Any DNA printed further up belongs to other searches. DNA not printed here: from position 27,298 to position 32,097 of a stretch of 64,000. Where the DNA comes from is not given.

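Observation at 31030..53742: A roughly 7,500-aa array of about 19-20 diverged modules with no family I can name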

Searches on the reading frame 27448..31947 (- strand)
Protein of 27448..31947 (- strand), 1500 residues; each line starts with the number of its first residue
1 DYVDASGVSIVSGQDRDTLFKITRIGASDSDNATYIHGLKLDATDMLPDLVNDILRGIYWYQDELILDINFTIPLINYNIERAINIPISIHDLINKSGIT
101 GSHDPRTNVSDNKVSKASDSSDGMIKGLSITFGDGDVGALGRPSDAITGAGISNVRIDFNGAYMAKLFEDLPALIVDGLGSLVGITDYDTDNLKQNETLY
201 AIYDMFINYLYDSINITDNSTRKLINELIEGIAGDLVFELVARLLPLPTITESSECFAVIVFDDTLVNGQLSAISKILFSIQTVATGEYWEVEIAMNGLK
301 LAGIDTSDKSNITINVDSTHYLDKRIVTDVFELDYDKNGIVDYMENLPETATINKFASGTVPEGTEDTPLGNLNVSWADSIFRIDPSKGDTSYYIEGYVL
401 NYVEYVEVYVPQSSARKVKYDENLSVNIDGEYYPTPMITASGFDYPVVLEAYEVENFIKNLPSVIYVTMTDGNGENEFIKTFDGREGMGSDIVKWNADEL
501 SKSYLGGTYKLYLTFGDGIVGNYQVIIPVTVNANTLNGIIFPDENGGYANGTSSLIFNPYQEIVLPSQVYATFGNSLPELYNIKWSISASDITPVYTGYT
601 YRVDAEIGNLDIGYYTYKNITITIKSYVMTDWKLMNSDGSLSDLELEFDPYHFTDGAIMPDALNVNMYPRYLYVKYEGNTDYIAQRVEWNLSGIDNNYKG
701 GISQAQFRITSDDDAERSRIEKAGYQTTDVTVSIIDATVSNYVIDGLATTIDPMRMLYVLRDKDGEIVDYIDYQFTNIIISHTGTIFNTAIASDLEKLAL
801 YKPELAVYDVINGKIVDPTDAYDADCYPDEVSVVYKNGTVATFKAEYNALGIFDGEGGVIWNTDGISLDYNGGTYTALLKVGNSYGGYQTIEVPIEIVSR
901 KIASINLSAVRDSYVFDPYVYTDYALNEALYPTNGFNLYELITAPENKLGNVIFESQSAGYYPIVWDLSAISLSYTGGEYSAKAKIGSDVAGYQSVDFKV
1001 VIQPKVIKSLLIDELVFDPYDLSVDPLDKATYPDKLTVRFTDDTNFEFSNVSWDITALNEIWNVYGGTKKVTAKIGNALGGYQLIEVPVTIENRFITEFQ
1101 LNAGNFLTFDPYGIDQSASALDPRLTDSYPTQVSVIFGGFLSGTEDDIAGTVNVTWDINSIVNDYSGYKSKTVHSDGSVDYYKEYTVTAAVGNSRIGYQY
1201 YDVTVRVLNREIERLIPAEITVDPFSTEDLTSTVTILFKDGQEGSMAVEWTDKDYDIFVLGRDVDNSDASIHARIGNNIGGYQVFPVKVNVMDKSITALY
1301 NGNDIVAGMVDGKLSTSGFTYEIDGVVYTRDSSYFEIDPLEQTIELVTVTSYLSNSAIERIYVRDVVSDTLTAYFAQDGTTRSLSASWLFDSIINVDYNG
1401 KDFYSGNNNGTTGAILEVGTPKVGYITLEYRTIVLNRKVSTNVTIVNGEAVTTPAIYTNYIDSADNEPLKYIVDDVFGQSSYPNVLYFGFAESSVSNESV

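Call 92: search_protein_families(library=pfam, proteins=[window:27448-31947:-], max_evalue=1)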
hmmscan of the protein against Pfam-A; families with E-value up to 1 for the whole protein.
window:27448-31947:- (1500 aa): 1 family
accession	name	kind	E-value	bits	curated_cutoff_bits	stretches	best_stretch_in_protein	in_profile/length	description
PF07532.17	Big_4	-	3.9e-09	36.4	22.1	1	1229-1256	15-43/59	Bacterial Ig-like domain (group 4)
